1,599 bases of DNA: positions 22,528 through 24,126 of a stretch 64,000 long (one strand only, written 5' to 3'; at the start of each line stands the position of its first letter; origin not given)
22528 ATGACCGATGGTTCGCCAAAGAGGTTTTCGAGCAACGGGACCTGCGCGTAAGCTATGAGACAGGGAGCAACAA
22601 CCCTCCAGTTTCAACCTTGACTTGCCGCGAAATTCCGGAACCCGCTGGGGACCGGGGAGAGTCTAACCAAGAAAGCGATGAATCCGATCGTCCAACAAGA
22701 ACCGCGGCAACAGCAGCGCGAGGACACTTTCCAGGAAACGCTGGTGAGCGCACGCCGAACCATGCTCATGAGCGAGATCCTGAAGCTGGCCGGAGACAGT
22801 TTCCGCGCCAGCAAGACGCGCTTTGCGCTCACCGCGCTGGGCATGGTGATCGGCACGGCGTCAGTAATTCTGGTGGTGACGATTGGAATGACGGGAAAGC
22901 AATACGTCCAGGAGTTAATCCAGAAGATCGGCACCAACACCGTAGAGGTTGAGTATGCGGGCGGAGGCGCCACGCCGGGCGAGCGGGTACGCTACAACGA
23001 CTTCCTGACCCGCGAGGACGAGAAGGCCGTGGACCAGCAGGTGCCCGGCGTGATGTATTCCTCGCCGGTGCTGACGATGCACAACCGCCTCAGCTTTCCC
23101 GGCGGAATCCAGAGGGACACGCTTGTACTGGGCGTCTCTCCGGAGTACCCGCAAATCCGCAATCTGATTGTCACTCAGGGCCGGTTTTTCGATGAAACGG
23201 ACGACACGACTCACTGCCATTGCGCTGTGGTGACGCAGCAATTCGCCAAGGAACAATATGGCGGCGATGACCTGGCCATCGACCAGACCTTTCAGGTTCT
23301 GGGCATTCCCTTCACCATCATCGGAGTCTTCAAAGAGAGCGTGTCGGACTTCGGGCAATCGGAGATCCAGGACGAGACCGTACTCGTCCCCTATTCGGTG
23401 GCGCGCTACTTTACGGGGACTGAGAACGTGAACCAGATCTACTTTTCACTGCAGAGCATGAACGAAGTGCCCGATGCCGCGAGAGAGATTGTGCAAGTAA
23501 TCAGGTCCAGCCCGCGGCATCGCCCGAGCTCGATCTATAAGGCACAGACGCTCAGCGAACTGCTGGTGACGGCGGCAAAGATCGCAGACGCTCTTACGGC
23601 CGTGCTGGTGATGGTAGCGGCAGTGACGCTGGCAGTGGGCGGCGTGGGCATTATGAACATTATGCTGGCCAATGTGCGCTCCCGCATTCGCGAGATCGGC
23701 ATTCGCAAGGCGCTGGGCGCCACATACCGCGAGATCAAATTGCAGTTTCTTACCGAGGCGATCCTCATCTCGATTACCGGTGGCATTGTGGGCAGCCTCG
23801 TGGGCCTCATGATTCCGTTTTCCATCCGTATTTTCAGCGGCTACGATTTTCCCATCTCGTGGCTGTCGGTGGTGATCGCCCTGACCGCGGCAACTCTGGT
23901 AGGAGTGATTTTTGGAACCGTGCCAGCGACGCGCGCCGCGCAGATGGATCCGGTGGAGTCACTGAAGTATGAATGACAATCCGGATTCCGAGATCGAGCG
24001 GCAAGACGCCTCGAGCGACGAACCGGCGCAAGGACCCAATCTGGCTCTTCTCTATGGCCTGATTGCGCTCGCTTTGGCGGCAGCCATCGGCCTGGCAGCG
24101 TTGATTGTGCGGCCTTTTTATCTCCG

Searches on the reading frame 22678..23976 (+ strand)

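Call 60: search_protein_families(library=pfam, proteins=[window:22678-23976:+], max_evalue=0.00001)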
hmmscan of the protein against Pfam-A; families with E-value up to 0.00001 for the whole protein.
window:22678-23976:+ (432 aa): 2 families
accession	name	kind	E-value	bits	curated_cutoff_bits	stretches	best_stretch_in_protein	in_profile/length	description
PF12704.14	MacB_PCD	-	6.2e-36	125.1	27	1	50-273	2-206/207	MacB-like periplasmic core domain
PF02687.27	FtsX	-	8e-19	68.3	25.5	1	312-425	2-120/120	FtsX-like permease C-terminal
